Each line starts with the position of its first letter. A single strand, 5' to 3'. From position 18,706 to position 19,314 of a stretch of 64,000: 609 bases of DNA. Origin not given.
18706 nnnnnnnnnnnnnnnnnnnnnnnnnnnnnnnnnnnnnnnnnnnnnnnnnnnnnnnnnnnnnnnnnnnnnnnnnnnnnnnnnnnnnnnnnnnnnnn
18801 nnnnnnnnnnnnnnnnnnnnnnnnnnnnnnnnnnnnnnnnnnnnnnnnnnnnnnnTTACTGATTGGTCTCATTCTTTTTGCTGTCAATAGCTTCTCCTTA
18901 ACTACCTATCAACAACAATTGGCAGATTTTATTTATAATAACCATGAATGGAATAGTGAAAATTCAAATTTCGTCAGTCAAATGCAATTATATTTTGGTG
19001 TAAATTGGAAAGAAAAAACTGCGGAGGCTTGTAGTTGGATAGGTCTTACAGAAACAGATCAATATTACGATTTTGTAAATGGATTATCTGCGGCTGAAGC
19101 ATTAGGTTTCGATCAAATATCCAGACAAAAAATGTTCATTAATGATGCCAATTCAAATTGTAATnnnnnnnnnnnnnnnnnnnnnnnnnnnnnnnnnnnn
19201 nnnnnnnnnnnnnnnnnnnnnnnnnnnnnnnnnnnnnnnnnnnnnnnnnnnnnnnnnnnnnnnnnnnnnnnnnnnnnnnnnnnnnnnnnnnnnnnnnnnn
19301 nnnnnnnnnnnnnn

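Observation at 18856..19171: Orphan C-terminal fragment of the HExxH gene with a conserved toxin-stop/next-gene-start junction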

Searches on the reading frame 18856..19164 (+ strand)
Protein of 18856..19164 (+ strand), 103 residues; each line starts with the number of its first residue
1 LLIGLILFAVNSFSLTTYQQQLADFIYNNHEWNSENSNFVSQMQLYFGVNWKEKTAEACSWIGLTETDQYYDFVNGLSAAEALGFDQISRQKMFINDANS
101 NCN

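Call 6: search_protein_families(library=pfam, proteins=[window:18856-19164:+], max_evalue=1)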
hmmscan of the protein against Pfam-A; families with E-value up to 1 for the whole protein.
window:18856-19164:+ (103 aa): 0 families

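Call 7: search_protein_families(library=ncbifam, proteins=[window:18856-19164:+], max_evalue=1)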
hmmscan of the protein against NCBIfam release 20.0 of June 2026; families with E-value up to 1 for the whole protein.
window:18856-19164:+ (103 aa): 0 families

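Call 10: find_homologous_proteins(query=window:18856-19164:+, max_evalue=0.01)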
Query window:18856-19164:+ (103 aa): 4 proteins with E <= 0.01 among 5 candidates.
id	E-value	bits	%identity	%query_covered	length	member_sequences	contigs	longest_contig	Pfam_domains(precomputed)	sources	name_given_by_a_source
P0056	9.6e-34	134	100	59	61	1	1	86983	-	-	-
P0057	3.9e-31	125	60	94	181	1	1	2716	-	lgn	-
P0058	9.1e-18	82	66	59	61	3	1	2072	-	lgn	-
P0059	5.2e-15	74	59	59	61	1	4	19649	-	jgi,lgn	-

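Call 12: find_encoding_contigs(protein=P0057, flank=10000)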
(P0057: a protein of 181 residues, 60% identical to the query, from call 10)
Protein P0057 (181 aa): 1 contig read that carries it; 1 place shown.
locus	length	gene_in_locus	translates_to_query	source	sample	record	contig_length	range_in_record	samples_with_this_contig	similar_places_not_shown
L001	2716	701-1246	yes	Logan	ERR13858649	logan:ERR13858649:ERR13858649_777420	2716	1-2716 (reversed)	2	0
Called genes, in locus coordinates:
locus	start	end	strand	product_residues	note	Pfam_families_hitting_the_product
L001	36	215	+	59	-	-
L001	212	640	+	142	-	-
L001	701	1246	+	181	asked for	-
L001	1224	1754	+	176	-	-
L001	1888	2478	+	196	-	-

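Call 13: find_encoding_contigs(protein=P0059, flank=10000)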
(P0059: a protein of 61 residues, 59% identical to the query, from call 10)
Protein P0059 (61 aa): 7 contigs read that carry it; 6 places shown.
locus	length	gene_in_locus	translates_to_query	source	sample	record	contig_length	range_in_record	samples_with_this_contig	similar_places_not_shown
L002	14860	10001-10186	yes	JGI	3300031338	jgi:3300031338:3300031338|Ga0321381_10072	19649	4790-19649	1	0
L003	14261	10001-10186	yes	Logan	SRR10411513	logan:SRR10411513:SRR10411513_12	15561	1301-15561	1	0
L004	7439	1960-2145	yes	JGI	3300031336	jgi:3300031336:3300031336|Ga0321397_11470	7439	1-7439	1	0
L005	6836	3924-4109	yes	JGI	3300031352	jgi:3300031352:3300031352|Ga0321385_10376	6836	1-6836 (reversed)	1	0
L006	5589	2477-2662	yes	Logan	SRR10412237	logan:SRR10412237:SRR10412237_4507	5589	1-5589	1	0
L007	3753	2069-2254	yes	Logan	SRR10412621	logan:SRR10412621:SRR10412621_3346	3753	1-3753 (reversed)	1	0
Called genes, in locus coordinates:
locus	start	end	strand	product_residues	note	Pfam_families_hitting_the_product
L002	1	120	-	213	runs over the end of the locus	PF01914:MarC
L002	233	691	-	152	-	PF13185:GAF_2, PF01590:GAF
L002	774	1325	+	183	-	PF09721:Exosortase_EpsH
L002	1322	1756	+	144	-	-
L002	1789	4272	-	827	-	PF17162:DUF5118, PF17148:DUF5117, PF16313:DUF4953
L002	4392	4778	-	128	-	-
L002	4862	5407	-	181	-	-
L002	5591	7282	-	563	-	PF01336:tRNA_anti-codon, PF00152:tRNA-synt_2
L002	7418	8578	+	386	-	PF26689:FIDD, PF18962:Por_Secre_tail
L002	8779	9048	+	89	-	PF01679:Pmp3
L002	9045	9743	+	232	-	PF21948:LplA-B_cat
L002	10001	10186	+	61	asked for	-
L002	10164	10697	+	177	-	-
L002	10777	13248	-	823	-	-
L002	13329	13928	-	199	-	PF01351:RNase_HII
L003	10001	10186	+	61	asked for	-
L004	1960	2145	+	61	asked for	-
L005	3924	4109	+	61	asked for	-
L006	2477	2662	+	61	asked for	-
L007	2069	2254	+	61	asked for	-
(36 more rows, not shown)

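Call 14: find_encoding_contigs(protein=P0058, flank=10000)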
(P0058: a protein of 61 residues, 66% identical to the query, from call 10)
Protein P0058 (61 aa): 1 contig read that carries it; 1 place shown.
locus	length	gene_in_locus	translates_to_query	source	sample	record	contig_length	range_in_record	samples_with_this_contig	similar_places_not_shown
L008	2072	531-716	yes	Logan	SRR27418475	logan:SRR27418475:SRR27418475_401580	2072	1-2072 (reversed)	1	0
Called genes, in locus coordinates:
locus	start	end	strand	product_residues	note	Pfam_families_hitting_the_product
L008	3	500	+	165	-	?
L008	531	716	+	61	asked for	-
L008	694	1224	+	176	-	-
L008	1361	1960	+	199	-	-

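Call 18: find_homologous_proteins(query=P0057, max_evalue=0.01)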
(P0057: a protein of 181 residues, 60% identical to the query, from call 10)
Query P0057 (181 aa): 4 proteins with E <= 0.01 among 28 candidates.
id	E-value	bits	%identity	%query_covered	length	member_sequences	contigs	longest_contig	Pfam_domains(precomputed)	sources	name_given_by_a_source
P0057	2.2e-116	404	100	100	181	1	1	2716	-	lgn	-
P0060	5.4e-52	194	51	99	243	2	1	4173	-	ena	-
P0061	4.5e-45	172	50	100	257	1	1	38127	-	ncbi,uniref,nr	ncbi:hypothetical protein RBU60_11090 [Mesonia sp. MT50]|uniref:SprT-like domain-containing protein 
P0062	2.5e-29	120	54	59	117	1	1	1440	-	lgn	-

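Call 21: find_encoding_contigs(protein=P0061, flank=10000)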
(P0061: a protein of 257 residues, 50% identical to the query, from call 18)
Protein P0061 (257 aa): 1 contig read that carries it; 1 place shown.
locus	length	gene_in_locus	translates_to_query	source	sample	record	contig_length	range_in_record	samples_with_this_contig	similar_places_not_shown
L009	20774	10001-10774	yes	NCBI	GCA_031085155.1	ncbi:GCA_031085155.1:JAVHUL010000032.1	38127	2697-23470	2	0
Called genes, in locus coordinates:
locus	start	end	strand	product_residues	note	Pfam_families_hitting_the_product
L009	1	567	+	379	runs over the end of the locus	PF00155:Aminotran_1_2, PF00266:Aminotran_5, PF01041:DegT_DnrJ_EryC1, PF01053:Cys_Met_Meta_PP (weak), PF01212:Beta_elim_lyase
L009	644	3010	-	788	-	-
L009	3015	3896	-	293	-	PF00698:Acyl_transf_1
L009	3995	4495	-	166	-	PF01243:PNPOx_N, PF16242:Pyrid_ox_like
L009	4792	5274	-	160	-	PF00186:DHFR_1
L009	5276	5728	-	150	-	PF13239:2TM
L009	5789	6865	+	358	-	PF00266:Aminotran_5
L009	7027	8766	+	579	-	PF02776:TPP_enzyme_N, PF00205:TPP_enzyme_M, PF02775:TPP_enzyme_C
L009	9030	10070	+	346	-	-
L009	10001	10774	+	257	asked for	-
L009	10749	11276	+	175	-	-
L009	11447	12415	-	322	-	PF10017:Methyltransf_33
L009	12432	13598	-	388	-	PF12867:DinB_2, PF03781:FGE-sulfatase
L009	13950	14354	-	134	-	PF03544:TonB_C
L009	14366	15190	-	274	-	PF00303:Thymidylat_synt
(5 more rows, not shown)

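Call 22: find_encoding_contigs(protein=P0060, flank=10000)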
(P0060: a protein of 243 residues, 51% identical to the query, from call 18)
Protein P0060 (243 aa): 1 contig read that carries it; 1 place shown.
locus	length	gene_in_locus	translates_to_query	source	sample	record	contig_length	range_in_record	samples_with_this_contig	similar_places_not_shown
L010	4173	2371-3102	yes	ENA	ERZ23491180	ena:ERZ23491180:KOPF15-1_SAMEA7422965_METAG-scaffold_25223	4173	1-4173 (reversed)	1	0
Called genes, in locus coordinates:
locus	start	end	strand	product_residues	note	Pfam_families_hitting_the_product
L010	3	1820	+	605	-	?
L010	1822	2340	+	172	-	-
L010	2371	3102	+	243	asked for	-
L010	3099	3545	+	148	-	-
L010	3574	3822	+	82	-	-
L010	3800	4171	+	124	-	?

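Call 53: search_protein_families(library=pfam, proteins=[P0061, P0060, L010:36-1817:+, L010:1822-2337:+, L001:212-637:+, L001:1879-2475:+], max_evalue=1)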
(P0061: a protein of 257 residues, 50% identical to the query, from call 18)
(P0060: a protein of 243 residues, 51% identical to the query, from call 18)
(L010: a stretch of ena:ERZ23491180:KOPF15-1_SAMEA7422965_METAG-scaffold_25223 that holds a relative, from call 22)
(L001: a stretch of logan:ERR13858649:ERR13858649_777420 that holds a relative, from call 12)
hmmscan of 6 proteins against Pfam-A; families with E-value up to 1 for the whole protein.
P0061 (257 aa): 2 families
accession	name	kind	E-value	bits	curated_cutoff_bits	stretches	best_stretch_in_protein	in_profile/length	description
PF10263.15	SprT-like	-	0.0044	17.3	25.6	1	62-95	42-75/108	SprT-like family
PF08263.17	LRRNT_2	-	0.15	12.8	20.7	1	191-218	10-39/41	Leucine rich repeat N-terminal domain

P0060 (243 aa): 2 families
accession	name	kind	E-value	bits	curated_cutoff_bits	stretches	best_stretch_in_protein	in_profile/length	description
PF10263.15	SprT-like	-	0.004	17.4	25.6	1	43-73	45-75/108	SprT-like family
PF24413.1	W02B3_4_N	-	0.0099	16.1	27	1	65-122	56-112/115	W02B3.4-like, N-terminal domain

L010:36-1817:+ (594 aa): 1 family
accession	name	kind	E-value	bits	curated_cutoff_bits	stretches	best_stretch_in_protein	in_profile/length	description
PF10263.15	SprT-like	-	0.0037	17.5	25.6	1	452-488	43-79/108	SprT-like family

L010:1822-2337:+ (172 aa): 2 families
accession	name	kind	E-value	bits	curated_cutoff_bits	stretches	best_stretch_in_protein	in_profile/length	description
PF10386.15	DUF2441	-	0.079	13.4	25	1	19-57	12-49/141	Protein of unknown function (DUF2441)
PF03123.20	CAT_RBD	-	0.84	10.1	25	0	106-156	6-56/57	CAT RNA binding domain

L001:212-637:+ (142 aa): 0 families

L001:1879-2475:+ (199 aa): 0 families
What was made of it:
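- On Zincin-like metallopeptidase toxin domain (Tox-MPTase / SprT-like, Pfam): Types B and C hit SprT-like at 16-17.5 bits against a cut-off of 25.6 (call 53).
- Closest known: Tox-MPTase1-5 / Wss1- and SprT-like zincin toxin domains of polymorphic toxins. Same: Types B and C give weak SprT-like hits (call 53).
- Closest known: Tox-MPTase1-5 / Wss1- and SprT-like zincin toxin domains of polymorphic toxins. Different: The SprT-like score of 16-17.5 bits is below the 25.6-bit cut-off (call 53).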

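Call 57: find_related_loci(query=A7, collection=metagenome_contigs, flank=4000)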
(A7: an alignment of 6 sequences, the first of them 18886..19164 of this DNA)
Query A7 (93 aa) in metagenome_contigs; peptide patterns used: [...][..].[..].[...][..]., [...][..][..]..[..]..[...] (x = any residue, [..] = any of these).
262 stretches matched a pattern; 6 encode a relative of the query (tblastn E <= 1e-3); 6 distinct loci.
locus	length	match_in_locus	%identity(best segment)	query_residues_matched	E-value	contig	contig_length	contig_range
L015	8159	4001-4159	77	3-55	1e-26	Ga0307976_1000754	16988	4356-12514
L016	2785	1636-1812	44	3-60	2e-13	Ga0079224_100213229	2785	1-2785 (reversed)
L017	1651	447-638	36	2-65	2e-12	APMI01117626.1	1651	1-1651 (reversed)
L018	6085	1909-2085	37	2-60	2e-12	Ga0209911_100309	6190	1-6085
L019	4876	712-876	40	11-65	9e-12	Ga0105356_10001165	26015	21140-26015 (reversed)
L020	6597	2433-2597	40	11-65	9e-12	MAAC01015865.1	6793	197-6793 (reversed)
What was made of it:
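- Tried and rejected: The tail-profile scan found 6 (call 57).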

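Call 73: search_protein_representatives(alignment_id=A6)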
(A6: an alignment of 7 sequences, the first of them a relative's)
Query: 7 sequences, 231 profile positions. Proteins with E-value up to 0.001 (for the whole library): 125; up to 1e-10: 100; up to 1e-30: 59. The best 125 are listed.
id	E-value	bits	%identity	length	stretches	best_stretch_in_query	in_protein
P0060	3.7e-121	419.3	-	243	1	1-231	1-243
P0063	2.7e-62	226.7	-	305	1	2-213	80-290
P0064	6.6e-62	225.4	-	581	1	3-230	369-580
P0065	3.4e-61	223.1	-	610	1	2-231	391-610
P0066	3.8e-60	219.6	-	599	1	7-230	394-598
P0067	1.1e-58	214.8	-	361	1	10-230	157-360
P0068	2.8e-57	210.3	-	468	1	9-230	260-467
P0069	7.9e-57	208.8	-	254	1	13-231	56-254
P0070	1.7e-56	207.7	-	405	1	9-230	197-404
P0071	1.1e-55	205.0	-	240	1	6-230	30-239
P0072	3.7e-55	203.3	-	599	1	7-230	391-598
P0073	5.9e-55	202.7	-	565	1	10-230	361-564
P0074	4.1e-54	199.9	-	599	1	8-230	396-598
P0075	1.4e-53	198.2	-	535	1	3-231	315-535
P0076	2.2e-53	197.5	-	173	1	49-231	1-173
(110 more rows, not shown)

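Call 82: predict_structure(alignment_id=A9)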
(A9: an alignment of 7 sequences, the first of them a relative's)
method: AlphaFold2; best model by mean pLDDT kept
length: 243 residues; sequences in the alignment: 7
mean_pLDDT: 66.7   pTM: 0.64
mean pLDDT of the five models: 66.7, 63.7, 58.6, 57.8, 46.2
residues with pLDDT >= 90: 4; 70-90: 144; 50-70: 38; < 50: 57
segments of 3 or more residues with pLDDT < 50: 1-54, 241-243
pLDDT, mean of each block of 10 residues (from residue 1): 25 30 33 35 36 59 72 83 84 81 68 81 79 75 59 78 81 82 89 86 80 73 77 64 43
secondary structure, 60 per line:
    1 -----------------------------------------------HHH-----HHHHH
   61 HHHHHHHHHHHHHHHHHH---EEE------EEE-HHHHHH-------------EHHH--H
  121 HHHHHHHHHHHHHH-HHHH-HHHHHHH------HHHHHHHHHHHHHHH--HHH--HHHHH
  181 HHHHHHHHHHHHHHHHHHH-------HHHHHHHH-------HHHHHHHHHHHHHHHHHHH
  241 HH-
elements in order: H56-78 E82-84 E91-93 H95-100 H120-134 H136-139 H141-147 H154-168 H176-199 H207-214 H222-242

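Call 84: fold_search(model_id=the predicted structure, library=pdb)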
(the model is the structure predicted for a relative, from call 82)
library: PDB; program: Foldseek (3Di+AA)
matches with E <= 10: 18; with E <= 0.001: 0
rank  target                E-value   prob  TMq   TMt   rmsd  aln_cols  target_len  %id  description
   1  6qv4                  2.4e+00  0.08  0.20  0.05  10.3       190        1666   12  Crystal structure of the Ski2 RNA-helicase Brr2 from Chaetomium thermophilum bound to ATP-gamma-S (released 2020-01-15)
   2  1huw                  3.0e+00  0.04  0.17  0.22  15.6       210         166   13  THE CRYSTAL STRUCTURE OF AFFINITY-MATURED HUMAN GROWTH HORMONE AT 2 ANGSTROMS RESOLUTION (released 1994-01-31)
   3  6fxe_B                3.7e+00  0.04  0.18  0.21  13.5       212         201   14  BBE31 from Lyme disease agent Borrelia (Borreliella) burgdorferi playing a vital role in successful colonization of th (released 2019-03-20)
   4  6fxe_A                3.7e+00  0.04  0.18  0.20  12.9       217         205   15  BBE31 from Lyme disease agent Borrelia (Borreliella) burgdorferi playing a vital role in successful colonization of th (released 2019-03-20)
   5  4q86_C                3.9e+00  0.03  0.12  0.06  17.9       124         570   14  YcaO with AMP Bound (released 2014-08-13)
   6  6vkz                  3.9e+00  0.02  0.16  0.11  18.0       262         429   10  Crystal Structure of the N-prenyltransferase DabA in Complex with GSPP and Mg2+ (released 2020-04-08)
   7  7z0s_G                5.0e+00  0.07  0.15  0.15   7.2        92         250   10  Structure of the Escherichia coli formate hydrogenlyase complex (anaerobic preparation, without formate dehydrogenase  (released 2022-09-28)
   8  6qws                  5.8e+00  0.04  0.20  0.05  10.5       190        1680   13  Crystal structure of the Ski2 RNA-helicase Brr2 from Chaetomium thermophilum in the apo state (released 2020-01-15)
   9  3aux                  6.2e+00  0.03  0.14  0.11  12.1       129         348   14  Crystal structure of Rad50 bound to ADP (released 2011-05-25)
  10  2ym9_A                6.2e+00  0.01  0.13  0.11  23.4       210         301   13  SipD from Salmonella typhimurium (released 2011-08-17)
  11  2ynq_B                6.5e+00  0.02  0.11  0.15  14.9       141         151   11  Crystal Structure of Geobacillus thermodenitrificans EssB extracellular fragment (released 2012-12-05)
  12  8q7x_B                7.2e+00  0.04  0.20  0.05   9.7       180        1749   11  Structure of the recycling U5 snRNP bound to chaperone CD2BP2 (State 4) (released 2024-04-17)
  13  6yxx_EL               8.0e+00  0.03  0.15  0.08  14.6       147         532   10  State A of the Trypanosoma brucei mitoribosomal large subunit assembly intermediate (released 2020-10-14)
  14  8ro0_B                8.4e+00  0.03  0.19  0.05  10.1       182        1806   14  Structure of the C. elegans Intron Lariat Spliceosome primed for disassembly (ILS') (released 2024-08-07)
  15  2ynq_C                8.8e+00  0.01  0.12  0.15  15.0       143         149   12  Crystal Structure of Geobacillus thermodenitrificans EssB extracellular fragment (released 2012-12-05)
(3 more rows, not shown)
